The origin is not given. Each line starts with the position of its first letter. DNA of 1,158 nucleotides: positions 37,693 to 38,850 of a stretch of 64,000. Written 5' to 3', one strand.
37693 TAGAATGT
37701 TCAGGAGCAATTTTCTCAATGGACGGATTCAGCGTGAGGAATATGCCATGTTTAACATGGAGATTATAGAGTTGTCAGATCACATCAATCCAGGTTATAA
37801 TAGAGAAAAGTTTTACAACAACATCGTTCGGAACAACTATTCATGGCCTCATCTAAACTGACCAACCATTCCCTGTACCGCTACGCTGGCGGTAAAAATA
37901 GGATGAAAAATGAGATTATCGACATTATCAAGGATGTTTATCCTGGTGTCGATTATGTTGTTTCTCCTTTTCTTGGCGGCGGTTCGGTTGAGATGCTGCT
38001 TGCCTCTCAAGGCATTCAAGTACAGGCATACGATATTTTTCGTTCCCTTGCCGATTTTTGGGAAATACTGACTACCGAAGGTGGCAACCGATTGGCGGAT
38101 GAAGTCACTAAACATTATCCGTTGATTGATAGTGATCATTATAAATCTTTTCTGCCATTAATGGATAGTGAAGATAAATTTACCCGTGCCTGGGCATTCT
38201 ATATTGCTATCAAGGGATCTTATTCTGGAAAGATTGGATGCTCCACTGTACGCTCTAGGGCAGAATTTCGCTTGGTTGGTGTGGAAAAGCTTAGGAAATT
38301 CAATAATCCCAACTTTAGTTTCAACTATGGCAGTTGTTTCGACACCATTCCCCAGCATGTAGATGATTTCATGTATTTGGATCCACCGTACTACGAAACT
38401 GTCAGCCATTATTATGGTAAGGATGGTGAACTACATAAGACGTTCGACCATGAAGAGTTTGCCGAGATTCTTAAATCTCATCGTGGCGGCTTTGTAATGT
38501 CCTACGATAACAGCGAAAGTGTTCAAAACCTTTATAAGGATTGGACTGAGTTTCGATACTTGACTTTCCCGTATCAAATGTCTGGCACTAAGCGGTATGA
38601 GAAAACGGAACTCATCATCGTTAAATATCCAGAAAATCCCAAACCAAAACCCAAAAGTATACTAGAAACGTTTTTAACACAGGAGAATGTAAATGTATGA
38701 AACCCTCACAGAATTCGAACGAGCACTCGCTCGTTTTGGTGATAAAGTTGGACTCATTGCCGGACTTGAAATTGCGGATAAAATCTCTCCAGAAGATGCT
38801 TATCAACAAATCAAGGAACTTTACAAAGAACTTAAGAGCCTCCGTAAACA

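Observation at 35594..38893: GC-rich, translationally coupled helicase - HNH nuclease - Dam methyltransferase - small protein cassette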

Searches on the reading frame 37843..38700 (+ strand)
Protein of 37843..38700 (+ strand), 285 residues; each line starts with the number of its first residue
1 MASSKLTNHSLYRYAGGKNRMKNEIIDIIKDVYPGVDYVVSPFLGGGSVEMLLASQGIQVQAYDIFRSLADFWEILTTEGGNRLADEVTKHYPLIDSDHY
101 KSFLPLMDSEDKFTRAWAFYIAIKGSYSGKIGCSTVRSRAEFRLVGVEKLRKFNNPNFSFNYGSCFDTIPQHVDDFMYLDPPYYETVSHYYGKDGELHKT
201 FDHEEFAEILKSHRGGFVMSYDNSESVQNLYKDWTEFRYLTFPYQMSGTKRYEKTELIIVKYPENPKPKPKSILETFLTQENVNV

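Call 4: search_protein_families(library=pfam, proteins=[window:37843-38700:+], max_evalue=0.01)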
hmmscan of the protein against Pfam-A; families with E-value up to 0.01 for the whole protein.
window:37843-38700:+ (285 aa): 1 family
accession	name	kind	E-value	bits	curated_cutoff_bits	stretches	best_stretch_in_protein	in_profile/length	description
PF02086.21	MethyltransfD12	-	1.6e-18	67.8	22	1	14-237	1-242/253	D12 class N6 adenine-specific DNA methyltransferase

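Call 5: search_protein_families(library=phrogs, proteins=[window:37843-38700:+], max_evalue=0.001)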
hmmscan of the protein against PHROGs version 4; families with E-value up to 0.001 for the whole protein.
window:37843-38700:+ (285 aa): 2 families
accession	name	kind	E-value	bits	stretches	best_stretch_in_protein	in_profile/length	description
phrog_56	-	other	6.9e-37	129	1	12-266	65-327/647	DNA methyltransferase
phrog_1996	-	other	1e-16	62.2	1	173-263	54-142/150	DNA methyltransferase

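Call 9: search_dna_similar(query=window:37843-38700:+, collection=phages, mode=protein, max_rows=40)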
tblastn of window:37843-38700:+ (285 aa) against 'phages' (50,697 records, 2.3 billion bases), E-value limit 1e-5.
Records with a match: 446; places in all: 456; records where one place covers at least 80% of the query: 428.
Best place of each record, by identity: <60% 446.
By first word of the organism name: Synechococcus 330; Cyanophage 60; Prochlorococcus 24; Campylobacter 10; Marine 5; Bacteriophage 5; Klebsiella 4; Geobacillus 2; uncultured 1; Phage 1; and 4 more.
By host as written in the record: - 181; Synechococcus 107; Synechococcus sp. 29; Synechococcus sp. WH7803 28; Synechococcus sp. WH8102 17; Synechococcus sp. WH 7803 9; Synechococcus sp. MW02 6; Prochlorococcus sp. NATL2A 4; and 40 more.
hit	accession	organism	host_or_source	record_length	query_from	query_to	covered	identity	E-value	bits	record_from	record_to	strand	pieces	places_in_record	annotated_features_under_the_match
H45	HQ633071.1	Synechococcus phage S-SKS1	Synechococcus sp. WH7803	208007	1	263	92%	31.0%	2e-21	100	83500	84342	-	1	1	hypothetical protein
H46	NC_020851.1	Synechococcus phage S-SKS1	Synechococcus sp. WH7803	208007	1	263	92%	31.0%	2e-21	100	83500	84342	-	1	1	DNA methyltransferase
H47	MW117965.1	Synechococcus phage S-H38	Synechococcus sp. MW02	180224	13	262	88%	32.4%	5e-24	107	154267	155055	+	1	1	DNA adenine methylase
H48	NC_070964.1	Synechococcus phage S-H38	Synechococcus sp. MW02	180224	13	262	88%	32.4%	5e-24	107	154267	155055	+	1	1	DNA adenine methylase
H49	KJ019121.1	Synechococcus phage ACG-2014d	-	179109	2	262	92%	30.9%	6e-26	112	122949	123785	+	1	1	DNA adenine methylase Dam | hypothetical protein (x2)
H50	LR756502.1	uncultured phage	metagenomic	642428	7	257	88%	32.0%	1e-23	106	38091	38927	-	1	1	record has no annotation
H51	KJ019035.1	Synechococcus phage ACG-2014d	-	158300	2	262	92%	30.6%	1e-25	112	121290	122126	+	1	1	DNA adenine methylase Dam | hypothetical protein (x2)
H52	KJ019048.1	Synechococcus phage ACG-2014d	-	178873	2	262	92%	30.6%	1e-25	112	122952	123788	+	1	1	DNA adenine methylase Dam | hypothetical protein (x2)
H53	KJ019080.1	Synechococcus phage ACG-2014d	-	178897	2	262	92%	30.6%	1e-25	112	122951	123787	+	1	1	DNA adenine methylase Dam | hypothetical protein (x2)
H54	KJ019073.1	Synechococcus phage ACG-2014d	-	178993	2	262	92%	30.6%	1e-25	112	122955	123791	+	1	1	DNA adenine methylase Dam | hypothetical protein (x2)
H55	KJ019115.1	Synechococcus phage ACG-2014d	-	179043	2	262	92%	30.6%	1e-25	112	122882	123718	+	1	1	DNA adenine methylase Dam | hypothetical protein (x2)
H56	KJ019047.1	Synechococcus phage ACG-2014d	-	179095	2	262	92%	30.6%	1e-25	112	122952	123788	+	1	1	DNA adenine methylase Dam | hypothetical protein (x2)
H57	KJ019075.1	Synechococcus phage ACG-2014d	-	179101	2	262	92%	30.6%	1e-25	112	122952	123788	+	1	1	DNA adenine methylase Dam | hypothetical protein (x2)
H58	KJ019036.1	Synechococcus phage ACG-2014d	-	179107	2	262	92%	30.6%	1e-25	112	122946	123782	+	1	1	DNA adenine methylase Dam | hypothetical protein (x2)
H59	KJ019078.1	Synechococcus phage ACG-2014d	-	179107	2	262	92%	30.6%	1e-25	112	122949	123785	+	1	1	DNA adenine methylase Dam | hypothetical protein (x2)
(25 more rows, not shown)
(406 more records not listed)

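Call 20: search_protein_families(library=padloc, proteins=[window:37843-38700:+], max_evalue=0.01)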
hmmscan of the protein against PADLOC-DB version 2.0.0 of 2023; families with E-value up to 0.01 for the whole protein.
window:37843-38700:+ (285 aa): 19 families
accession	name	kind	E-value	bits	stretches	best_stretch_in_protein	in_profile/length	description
PDLC03247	MTase_II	-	5.2e-34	115.7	1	10-262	4-265/282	Type II methyltransferase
PDLC03281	MTase_II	-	6.7e-25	86.4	1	12-246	35-278/309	Type II methyltransferase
PDLC04018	PD-Lambda-5_B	-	3.8e-20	70.3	2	174-261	189-270/291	-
PDLC03717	oMTase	-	1.3e-18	65.4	1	10-247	4-248/285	orphan methyltransferase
PDLC03294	MTase_II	-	2.8e-14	51.4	2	161-262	166-271/272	Type II methyltransferase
PDLC03358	MTase_II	-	1.8e-11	41.9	1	174-239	191-253/301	Type II methyltransferase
PDLC03729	oMTase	-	1e-09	36.3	1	8-261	4-268/275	orphan methyltransferase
PDLC03302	MTase_II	-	2.4e-09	34.5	1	10-191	361-550/626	Type II methyltransferase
PDLC03266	MTase_II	-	4e-09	34.3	1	7-260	13-281/285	Type II methyltransferase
PDLC03735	oMTase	-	6.5e-09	33.6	1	166-263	178-283/284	orphan methyltransferase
PDLC03383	MTase_II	-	2.9e-08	31.5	1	9-90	19-95/318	Type II methyltransferase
PDLC03253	MTase_II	-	6.8e-06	24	1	10-259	5-250/253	Type II methyltransferase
PDLC03385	MTase_II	-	9.7e-06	23.1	1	153-256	196-297/336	Type II methyltransferase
PDLC03244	MTase_II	-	1.3e-05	22.5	1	174-239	201-266/295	Type II methyltransferase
PDLC04019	PD-Lambda-5_B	-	8.8e-05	20.5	1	9-88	4-84/167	-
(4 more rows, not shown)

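Call 21: search_protein_families(library=ncbifam, proteins=[window:37843-38700:+], max_evalue=0.01)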
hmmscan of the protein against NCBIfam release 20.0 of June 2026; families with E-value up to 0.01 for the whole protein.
window:37843-38700:+ (285 aa): 2 families
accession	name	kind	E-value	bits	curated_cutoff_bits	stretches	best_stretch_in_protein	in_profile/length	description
TIGR00571.1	dam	subfamily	2.4e-14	53.6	114.85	1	13-260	6-266/267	Dam family site-specific DNA-(adenine-N6)-methyltransferase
NF008152.0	PRK10904.1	equivalog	0.0015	18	441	1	8-130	4-122/271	adenine-specific DNA-methyltransferase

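Call 27: search_solved_structures(query=window:37843-38700:+, max_evalue=0.001)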
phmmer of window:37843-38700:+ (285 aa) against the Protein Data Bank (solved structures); distinct sequences matched with E-value up to 0.001: 1.
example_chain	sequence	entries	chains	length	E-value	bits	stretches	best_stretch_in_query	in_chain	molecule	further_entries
7m6b_B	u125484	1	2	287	1.3e-20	77.5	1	11-263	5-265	Site-specific DNA-methyltransferase (adenine-specific)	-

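Call 29: find_homologous_proteins(query=window:37843-38700:+)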
Query window:37843-38700:+ (285 aa): 134 proteins with E <= 0.001 among 465 candidates; the best 120 are listed.
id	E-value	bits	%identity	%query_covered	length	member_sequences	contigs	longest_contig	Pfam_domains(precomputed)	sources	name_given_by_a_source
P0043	8.3e-185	631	96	99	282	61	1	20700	PF02086.22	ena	-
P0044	3.7e-184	629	96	99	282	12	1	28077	PF02086.22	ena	-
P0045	2.4e-165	567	86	98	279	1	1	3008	PF02086.22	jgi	jgi:DNA adenine methylase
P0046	2.4e-165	567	86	98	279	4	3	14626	PF02086.22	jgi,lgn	jgi:DNA adenine methylase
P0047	3.2e-165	567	86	98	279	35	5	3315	PF02086.22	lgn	-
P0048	1.3e-157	542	81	98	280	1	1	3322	PF02086.22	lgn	-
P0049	1.2e-155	536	78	98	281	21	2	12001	PF02086.22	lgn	-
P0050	7.0e-154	530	80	98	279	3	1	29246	PF02086.22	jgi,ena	jgi:DNA adenine methylase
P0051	1.6e-153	529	80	98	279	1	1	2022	PF02086.22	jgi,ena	jgi:DNA adenine methylase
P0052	3.8e-153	527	78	98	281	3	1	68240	PF02086.22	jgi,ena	-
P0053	1.8e-152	525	78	97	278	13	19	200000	PF02086.22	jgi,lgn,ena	jgi:DNA adenine methylase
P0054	5.8e-151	520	78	97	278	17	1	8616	PF02086.22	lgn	-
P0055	1.2e-145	503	77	98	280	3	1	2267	PF02086.22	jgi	-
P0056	2.8e-145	501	78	92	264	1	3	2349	PF02086.22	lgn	-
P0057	1.9e-144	499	76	98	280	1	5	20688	PF02086.22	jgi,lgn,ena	jgi:DNA adenine methylase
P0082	3.6e-119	416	65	93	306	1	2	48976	PF02086.22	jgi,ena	-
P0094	2.6e-110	387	58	96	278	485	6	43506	PF02086.22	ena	-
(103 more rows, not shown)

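Call 31: find_encoding_contigs(protein=P0094, flank=5000, max_places=2)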
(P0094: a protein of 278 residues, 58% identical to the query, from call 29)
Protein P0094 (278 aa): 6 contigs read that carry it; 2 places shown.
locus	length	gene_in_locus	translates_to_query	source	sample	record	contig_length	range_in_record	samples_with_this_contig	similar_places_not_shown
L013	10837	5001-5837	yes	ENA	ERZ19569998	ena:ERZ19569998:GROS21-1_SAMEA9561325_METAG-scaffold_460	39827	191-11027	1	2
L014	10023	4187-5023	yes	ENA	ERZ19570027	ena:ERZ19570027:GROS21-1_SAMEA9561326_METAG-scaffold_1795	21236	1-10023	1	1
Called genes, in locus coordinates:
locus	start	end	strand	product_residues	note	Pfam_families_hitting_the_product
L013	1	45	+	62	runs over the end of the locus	PF23856:DUF7219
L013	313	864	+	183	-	-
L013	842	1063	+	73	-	-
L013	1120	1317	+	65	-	-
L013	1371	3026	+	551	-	-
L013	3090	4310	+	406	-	PF00270:DEAD, PF04851:ResIII, PF18766:SWI2_SNF2, PF00271:Helicase_C (weak)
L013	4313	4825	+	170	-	-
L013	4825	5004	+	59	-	-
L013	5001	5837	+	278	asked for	PF02086:MethyltransfD12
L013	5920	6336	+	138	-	-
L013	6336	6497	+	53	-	-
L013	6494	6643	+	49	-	-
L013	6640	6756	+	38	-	-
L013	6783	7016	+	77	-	-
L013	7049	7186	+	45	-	-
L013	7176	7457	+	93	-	-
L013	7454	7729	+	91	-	-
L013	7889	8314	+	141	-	-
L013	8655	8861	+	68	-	-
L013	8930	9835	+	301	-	PF19782:DUF6267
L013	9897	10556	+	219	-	-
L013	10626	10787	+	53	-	-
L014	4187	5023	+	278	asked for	PF02086:MethyltransfD12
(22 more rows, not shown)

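Call 32: find_encoding_contigs(protein=P0082, flank=5000, max_places=2)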
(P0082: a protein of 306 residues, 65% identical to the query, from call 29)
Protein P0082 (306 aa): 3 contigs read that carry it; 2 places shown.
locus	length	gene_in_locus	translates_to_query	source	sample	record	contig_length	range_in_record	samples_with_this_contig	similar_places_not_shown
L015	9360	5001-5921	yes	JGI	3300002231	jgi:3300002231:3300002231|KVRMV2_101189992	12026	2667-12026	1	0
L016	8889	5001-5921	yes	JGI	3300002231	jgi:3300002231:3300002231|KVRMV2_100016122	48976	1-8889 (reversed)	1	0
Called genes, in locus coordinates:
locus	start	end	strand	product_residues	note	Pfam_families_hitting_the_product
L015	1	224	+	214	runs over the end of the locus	-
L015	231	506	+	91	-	-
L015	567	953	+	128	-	-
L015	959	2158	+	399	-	-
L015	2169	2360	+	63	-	-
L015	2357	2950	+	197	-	-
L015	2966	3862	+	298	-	PF11583:AurF (weak)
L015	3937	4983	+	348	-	-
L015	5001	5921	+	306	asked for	PF02086:MethyltransfD12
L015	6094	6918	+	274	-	PF15515:MvaI_BcnI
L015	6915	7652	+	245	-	PF01555:N6_N4_Mtase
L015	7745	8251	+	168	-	PF11407:RestrictionMunI (weak)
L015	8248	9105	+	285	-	PF02086:MethyltransfD12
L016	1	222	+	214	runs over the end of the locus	-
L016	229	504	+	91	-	-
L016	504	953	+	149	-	-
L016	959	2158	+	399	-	-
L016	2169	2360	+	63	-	-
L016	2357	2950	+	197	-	-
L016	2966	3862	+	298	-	PF11583:AurF (weak)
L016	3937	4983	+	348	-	-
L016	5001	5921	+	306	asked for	PF02086:MethyltransfD12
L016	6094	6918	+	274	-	PF15515:MvaI_BcnI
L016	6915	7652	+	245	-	PF01555:N6_N4_Mtase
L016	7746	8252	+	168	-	PF11407:RestrictionMunI (weak)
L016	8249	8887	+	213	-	?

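Call 46: search_protein_families(library=pfam, proteins=[L013:4313-4825:+, L013:4825-5004:+, L013:1371-3026:+, L016:959-2158:+, L016:2357-2950:+, L016:2966-3862:+, L016:3937-4983:+, L016:6094-6918:+, L016:7746-8252:+], max_evalue=0.01)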
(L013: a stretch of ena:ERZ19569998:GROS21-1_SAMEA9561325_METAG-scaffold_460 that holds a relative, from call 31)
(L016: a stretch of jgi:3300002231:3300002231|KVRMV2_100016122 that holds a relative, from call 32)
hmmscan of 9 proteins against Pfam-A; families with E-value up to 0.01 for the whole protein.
L013:4313-4825:+ (170 aa): 0 families

L013:4825-5004:+ (59 aa): 0 families

L013:1371-3026:+ (551 aa): 0 families

L016:959-2158:+ (399 aa): 0 families

L016:2357-2950:+ (197 aa): 0 families

L016:2966-3862:+ (298 aa): 3 families
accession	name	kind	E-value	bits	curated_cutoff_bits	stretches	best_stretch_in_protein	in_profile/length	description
PF11583.14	AurF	-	2e-05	24.3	29.6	1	77-204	100-226/282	P-aminobenzoate N-oxygenase AurF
PF04305.20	DUF455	-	0.00032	20.8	34.3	1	61-206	74-215/247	Protein of unknown function (DUF455)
PF02332.24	Phenol_Hydrox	-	0.0021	18.1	24.4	1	15-118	36-139/230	Methane/Phenol/Alkene Hydroxylase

L016:3937-4983:+ (348 aa): 0 families

L016:6094-6918:+ (274 aa): 1 family
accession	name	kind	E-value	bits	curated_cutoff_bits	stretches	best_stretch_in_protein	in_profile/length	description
PF15515.12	MvaI_BcnI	-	4.5e-17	63.3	25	1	65-266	17-227/227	MvaI/BcnI restriction endonuclease family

L016:7746-8252:+ (168 aa): 1 family
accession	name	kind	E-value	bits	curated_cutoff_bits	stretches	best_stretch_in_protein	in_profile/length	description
PF11407.14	RestrictionMunI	-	0.0093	16.2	25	0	35-98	57-130/193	Type II restriction enzyme MunI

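Call 53: search_solved_structures(query=window:37843-38700:+, max_evalue=1, show_alignments=3)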
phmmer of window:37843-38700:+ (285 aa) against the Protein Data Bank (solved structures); distinct sequences matched with E-value up to 1: 6.
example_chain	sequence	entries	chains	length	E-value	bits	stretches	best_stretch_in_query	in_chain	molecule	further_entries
7m6b_B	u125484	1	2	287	1.3e-20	77.5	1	11-263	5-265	Site-specific DNA-methyltransferase (adenine-specific)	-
1yf3_A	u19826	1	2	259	0.054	16.4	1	22-191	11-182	DNA adenine methylase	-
1yfj_A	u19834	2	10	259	0.056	16.4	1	22-191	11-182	DNA adenine methylase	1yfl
1q0s_A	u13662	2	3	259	0.19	14.6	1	22-191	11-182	DNA adenine methylase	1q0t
2f9i_A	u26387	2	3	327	0.42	13.5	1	79-133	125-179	acetyl-coenzyme A carboxylase carboxyl transferase subunit alpha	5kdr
4rtj_A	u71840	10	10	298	0.89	12.4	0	7-143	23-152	DNA adenine methylase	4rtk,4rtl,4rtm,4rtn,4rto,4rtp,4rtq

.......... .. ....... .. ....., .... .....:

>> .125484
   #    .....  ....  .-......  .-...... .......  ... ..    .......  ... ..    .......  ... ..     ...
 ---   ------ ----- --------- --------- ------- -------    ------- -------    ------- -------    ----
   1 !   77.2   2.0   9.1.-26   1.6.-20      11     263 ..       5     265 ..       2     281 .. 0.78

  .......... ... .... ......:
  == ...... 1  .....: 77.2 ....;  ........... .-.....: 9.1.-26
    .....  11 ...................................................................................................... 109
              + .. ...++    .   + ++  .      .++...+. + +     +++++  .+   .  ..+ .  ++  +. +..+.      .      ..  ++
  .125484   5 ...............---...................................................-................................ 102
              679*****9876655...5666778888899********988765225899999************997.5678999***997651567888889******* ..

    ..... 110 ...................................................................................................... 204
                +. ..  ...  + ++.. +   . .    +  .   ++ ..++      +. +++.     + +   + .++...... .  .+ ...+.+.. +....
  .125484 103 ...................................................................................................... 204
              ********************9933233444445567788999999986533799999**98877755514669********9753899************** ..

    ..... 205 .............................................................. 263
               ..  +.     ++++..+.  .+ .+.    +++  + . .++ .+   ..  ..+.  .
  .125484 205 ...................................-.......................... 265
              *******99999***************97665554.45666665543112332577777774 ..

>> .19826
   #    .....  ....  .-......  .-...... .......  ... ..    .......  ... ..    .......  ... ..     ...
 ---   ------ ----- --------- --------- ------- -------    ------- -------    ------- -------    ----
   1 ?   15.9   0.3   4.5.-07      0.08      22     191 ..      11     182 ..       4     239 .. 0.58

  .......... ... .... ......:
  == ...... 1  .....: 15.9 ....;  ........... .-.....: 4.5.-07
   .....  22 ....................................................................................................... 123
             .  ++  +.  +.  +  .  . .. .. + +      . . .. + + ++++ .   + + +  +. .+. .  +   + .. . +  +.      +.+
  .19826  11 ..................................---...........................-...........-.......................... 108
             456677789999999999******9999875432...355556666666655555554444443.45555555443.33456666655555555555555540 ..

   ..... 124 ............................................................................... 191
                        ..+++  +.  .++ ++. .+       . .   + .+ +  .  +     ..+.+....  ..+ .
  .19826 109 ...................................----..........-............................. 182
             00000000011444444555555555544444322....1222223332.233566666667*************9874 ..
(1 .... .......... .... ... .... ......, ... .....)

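Call 81: find_related_loci(query=A6, collection=metagenome_contigs, flank=8000)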
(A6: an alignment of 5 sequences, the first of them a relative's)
Query A6 (348 aa) in metagenome_contigs; peptide patterns used: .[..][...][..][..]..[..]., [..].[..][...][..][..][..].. (x = any residue, [..] = any of these).
155 stretches matched a pattern; 5 encode a relative of the query (tblastn E <= 1e-3); 5 distinct loci.
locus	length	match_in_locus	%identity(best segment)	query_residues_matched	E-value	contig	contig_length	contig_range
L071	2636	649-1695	89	1-348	0e+0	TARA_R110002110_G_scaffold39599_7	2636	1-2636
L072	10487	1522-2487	44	1-322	9e-87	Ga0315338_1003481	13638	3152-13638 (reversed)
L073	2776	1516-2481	43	1-322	3e-86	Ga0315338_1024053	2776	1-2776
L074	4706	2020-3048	43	1-345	4e-84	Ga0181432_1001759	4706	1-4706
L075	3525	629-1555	34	4-308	1e-49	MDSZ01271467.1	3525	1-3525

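Call 84: search_protein_families(library=pfam, proteins=[L072:2742-3095:+, L072:3926-4339:+, L072:5901-6410:+, L072:6428-6850:+, L072:6847-7392:+, L072:7394-7831:+, L072:8092-8859:+, L072:9152-10117:+, L072:948-1343:-, L072:3582-3926:+], max_evalue=0.01)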
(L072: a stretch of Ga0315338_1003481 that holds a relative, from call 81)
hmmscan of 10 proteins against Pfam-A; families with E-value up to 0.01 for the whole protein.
L072:2742-3095:+ (117 aa): 0 families

L072:3926-4339:+ (137 aa): 0 families

L072:5901-6410:+ (169 aa): 1 family
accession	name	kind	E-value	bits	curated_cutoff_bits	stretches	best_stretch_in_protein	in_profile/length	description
PF07739.18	TipAS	-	0.00071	20.5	23.8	1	86-155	1-71/117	TipAS antibiotic-recognition domain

L072:6428-6850:+ (140 aa): 0 families

L072:6847-7392:+ (181 aa): 1 family
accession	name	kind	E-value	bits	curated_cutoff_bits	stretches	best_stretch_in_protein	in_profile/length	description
PF11450.13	DUF3008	-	7.6e-13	48.9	24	1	107-159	2-53/57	Protein of unknwon function (DUF3008)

L072:7394-7831:+ (145 aa): 0 families

L072:8092-8859:+ (255 aa): 0 families

L072:9152-10117:+ (321 aa): 0 families

L072:948-1343:- (131 aa): 0 families

L072:3582-3926:+ (114 aa): 0 families
